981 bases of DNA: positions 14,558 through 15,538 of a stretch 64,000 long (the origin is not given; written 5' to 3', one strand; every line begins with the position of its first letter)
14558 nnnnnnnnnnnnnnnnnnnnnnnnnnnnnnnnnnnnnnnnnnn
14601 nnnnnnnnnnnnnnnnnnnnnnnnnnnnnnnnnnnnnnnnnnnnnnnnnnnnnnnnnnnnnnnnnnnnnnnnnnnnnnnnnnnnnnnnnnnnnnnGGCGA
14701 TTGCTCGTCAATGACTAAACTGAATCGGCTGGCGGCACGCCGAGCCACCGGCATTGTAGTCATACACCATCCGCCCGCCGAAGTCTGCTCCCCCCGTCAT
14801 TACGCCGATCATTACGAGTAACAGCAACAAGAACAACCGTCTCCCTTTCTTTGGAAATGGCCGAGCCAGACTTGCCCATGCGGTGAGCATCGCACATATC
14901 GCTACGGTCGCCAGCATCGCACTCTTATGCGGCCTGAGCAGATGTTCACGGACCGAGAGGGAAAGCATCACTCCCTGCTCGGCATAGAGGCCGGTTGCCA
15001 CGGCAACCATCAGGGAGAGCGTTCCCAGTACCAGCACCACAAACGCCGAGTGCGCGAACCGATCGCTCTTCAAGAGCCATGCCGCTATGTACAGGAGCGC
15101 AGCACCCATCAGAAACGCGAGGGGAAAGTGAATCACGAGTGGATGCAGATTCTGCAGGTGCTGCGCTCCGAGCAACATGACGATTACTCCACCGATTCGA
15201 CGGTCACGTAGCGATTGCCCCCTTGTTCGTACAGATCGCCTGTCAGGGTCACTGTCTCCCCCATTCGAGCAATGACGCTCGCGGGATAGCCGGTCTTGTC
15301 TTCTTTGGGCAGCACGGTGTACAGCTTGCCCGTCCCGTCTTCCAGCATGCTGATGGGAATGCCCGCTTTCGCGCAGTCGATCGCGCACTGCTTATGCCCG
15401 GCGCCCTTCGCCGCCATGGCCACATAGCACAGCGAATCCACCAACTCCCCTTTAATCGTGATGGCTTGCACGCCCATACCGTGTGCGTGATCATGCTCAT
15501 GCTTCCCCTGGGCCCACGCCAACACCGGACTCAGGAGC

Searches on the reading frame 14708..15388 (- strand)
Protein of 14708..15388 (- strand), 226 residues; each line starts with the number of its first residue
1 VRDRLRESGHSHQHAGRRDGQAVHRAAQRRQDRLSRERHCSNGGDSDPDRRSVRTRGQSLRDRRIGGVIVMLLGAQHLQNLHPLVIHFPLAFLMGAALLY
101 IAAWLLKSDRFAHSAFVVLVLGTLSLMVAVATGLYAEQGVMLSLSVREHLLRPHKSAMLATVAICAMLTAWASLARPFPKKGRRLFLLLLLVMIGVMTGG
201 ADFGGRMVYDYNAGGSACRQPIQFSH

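Call 15: search_protein_families(library=pfam, proteins=[window:14708-15388:-], max_evalue=0.001)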
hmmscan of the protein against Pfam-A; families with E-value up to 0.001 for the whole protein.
window:14708-15388:- (226 aa): 1 family
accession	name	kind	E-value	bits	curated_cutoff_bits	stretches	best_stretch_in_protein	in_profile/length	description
PF09990.14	DUF2231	-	1.5e-16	61.2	26.4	1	80-214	3-136/139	Predicted membrane protein (DUF2231)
